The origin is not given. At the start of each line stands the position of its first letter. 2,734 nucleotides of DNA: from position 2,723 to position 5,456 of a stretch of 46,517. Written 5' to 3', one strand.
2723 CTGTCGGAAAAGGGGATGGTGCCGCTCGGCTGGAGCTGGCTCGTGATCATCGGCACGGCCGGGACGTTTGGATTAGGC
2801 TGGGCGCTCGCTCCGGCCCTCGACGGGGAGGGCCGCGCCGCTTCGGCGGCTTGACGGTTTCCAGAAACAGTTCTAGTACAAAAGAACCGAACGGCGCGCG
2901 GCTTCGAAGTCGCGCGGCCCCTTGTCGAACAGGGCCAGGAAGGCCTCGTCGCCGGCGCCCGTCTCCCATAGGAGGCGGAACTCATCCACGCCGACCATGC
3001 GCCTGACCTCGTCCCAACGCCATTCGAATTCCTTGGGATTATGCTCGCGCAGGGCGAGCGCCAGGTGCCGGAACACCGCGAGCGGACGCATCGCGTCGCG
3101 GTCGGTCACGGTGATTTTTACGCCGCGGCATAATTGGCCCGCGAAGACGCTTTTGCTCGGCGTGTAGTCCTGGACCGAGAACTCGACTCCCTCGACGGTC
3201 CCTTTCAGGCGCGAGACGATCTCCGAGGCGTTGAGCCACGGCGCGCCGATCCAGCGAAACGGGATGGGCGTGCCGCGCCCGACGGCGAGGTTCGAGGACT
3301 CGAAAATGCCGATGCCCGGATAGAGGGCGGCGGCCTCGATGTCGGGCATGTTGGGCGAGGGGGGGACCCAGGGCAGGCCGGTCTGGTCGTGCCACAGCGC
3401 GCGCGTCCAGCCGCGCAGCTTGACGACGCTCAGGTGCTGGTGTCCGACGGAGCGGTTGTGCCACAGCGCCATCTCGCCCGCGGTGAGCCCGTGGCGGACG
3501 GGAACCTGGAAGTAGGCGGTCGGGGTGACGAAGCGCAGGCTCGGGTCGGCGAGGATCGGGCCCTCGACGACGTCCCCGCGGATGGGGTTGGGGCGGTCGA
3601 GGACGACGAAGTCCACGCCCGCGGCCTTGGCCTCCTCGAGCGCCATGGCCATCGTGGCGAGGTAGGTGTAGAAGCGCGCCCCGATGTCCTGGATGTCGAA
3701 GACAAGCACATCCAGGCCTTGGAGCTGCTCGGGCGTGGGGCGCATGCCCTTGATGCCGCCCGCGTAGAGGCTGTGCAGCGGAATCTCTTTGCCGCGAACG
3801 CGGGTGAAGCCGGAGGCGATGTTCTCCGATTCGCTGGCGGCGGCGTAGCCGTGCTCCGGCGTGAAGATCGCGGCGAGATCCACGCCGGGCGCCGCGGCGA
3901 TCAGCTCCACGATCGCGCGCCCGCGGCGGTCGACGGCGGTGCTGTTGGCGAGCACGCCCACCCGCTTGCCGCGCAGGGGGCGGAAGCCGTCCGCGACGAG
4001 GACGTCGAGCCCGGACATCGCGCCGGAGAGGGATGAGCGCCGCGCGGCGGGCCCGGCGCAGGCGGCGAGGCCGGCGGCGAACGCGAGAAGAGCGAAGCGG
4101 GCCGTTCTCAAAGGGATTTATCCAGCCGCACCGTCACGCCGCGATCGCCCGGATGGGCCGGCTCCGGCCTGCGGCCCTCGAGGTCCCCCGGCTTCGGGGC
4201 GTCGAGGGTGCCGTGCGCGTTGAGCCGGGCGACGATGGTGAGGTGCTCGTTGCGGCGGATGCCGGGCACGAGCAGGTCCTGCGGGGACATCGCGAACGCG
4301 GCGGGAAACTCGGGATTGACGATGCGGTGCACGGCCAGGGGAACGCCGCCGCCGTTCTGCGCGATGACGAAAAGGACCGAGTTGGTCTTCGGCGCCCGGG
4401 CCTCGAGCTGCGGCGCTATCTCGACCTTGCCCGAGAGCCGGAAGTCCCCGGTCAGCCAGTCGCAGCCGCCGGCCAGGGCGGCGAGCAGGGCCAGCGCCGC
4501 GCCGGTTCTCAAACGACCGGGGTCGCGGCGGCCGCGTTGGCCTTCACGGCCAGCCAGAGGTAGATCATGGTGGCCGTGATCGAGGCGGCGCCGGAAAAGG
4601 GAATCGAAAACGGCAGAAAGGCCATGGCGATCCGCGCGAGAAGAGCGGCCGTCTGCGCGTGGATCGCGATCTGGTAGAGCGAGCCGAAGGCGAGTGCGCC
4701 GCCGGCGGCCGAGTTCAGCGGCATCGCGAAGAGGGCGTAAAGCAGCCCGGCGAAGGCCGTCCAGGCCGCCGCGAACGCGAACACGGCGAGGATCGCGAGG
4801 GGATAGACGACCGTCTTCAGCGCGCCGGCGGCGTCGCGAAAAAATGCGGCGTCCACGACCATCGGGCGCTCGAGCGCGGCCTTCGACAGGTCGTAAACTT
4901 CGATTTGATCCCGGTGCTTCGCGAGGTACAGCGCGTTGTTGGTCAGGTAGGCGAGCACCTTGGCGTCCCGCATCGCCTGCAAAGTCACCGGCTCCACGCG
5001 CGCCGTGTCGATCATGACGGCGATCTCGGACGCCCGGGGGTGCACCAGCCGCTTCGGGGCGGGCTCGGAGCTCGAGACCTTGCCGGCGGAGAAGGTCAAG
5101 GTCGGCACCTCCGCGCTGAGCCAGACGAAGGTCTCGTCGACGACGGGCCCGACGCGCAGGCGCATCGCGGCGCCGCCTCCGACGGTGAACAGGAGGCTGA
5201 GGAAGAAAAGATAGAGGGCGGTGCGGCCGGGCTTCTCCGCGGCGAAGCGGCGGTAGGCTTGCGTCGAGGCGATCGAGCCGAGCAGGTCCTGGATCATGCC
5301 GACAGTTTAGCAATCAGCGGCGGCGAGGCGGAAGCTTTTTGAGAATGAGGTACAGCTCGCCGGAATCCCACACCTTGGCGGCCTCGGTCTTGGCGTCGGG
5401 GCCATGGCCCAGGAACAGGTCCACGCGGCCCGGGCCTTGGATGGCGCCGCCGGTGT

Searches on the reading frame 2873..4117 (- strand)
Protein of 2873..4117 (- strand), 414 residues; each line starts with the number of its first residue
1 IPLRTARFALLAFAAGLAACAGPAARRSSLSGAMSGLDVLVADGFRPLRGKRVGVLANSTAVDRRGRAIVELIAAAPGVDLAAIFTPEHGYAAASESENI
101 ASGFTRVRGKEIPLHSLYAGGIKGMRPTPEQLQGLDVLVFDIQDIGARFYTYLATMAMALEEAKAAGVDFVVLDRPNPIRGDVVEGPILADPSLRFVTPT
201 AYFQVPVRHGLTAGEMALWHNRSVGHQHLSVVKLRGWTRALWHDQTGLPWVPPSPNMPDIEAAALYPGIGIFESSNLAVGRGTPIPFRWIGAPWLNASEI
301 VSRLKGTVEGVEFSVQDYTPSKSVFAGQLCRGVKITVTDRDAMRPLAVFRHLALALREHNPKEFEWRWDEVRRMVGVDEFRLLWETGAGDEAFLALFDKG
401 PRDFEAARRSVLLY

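Call 73: search_protein_families(library=pfam, proteins=[window:2873-4117:-], max_evalue=0.0001)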
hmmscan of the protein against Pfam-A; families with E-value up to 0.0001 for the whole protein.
window:2873-4117:- (414 aa): 2 families
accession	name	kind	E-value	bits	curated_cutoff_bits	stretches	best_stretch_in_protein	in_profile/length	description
PF07075.17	NamZ_N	-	1.5e-63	214.4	26.9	1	53-260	1-202/203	Exo-beta-N-acetylmuramidase NamZ, N-terminal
PF20732.2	NamZ_C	-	8.5e-34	118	25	1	265-414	2-152/152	Exo-beta-N-acetylmuramidase NamZ, C-terminal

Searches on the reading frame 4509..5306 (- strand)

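Call 73: search_protein_families(library=pfam, proteins=[window:4509-5306:-], max_evalue=0.0001)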
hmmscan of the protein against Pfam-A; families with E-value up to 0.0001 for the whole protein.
window:4509-5306:- (265 aa): 1 family
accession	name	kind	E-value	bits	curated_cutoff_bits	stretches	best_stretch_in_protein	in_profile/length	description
PF06691.16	DUF1189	-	2.6e-24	86.5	28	1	6-254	2-244/244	Protein of unknown function (DUF1189)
